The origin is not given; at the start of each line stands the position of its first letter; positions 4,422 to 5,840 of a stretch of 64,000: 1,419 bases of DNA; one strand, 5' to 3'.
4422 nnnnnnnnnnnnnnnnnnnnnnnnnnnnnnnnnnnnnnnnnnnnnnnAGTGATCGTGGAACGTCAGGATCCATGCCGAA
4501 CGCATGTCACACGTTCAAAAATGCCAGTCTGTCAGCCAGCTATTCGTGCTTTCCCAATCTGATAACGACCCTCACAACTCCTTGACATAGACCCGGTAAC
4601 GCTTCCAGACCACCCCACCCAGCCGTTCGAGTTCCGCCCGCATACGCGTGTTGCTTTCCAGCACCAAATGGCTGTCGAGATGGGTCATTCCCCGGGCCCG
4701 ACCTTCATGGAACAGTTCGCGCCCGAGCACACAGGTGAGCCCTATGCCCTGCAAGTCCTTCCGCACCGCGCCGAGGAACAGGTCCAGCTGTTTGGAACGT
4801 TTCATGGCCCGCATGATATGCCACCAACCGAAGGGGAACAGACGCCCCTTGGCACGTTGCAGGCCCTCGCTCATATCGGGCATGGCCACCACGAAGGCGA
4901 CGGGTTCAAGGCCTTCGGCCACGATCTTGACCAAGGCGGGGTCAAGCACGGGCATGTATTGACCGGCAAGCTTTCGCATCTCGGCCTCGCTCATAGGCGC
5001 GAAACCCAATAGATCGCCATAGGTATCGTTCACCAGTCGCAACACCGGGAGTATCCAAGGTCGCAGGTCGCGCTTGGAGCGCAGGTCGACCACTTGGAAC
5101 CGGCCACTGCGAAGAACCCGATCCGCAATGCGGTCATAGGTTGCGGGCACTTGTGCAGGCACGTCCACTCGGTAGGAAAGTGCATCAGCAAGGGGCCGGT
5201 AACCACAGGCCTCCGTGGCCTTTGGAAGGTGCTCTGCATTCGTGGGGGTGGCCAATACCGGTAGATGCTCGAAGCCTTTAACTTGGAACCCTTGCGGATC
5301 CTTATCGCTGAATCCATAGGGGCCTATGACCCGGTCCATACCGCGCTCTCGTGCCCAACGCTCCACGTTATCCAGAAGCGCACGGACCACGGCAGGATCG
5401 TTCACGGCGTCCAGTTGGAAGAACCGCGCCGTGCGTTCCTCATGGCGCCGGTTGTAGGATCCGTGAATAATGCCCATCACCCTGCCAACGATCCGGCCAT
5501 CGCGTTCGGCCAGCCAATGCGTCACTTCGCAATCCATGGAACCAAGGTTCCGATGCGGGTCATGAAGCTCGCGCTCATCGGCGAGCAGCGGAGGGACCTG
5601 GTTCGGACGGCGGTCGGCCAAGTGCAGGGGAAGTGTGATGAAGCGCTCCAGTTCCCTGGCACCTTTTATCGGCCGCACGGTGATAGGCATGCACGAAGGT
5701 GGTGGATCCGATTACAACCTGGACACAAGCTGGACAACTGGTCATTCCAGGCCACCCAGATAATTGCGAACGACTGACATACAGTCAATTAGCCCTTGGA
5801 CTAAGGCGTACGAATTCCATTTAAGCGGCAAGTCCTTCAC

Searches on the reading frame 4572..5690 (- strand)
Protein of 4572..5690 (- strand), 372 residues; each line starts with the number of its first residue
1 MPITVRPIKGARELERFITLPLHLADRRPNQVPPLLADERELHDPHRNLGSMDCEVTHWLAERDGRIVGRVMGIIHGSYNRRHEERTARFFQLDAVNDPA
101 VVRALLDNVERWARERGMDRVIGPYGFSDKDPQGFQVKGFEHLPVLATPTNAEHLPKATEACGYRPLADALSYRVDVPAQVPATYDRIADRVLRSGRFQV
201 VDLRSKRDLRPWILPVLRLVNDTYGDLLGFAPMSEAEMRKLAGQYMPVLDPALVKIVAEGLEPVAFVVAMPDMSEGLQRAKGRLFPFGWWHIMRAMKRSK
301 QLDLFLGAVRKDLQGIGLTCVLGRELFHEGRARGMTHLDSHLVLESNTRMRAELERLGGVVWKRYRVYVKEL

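Call 3: search_protein_families(library=pfam, proteins=[window:4572-5690:-], max_evalue=0.01)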
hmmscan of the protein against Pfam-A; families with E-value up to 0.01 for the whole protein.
window:4572-5690:- (372 aa): 1 family
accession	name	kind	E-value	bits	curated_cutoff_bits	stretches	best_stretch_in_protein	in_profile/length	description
PF00583.31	Acetyltransf_1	-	0.00012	22.7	20.7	0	51-121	28-96/116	Acetyltransferase (GNAT) family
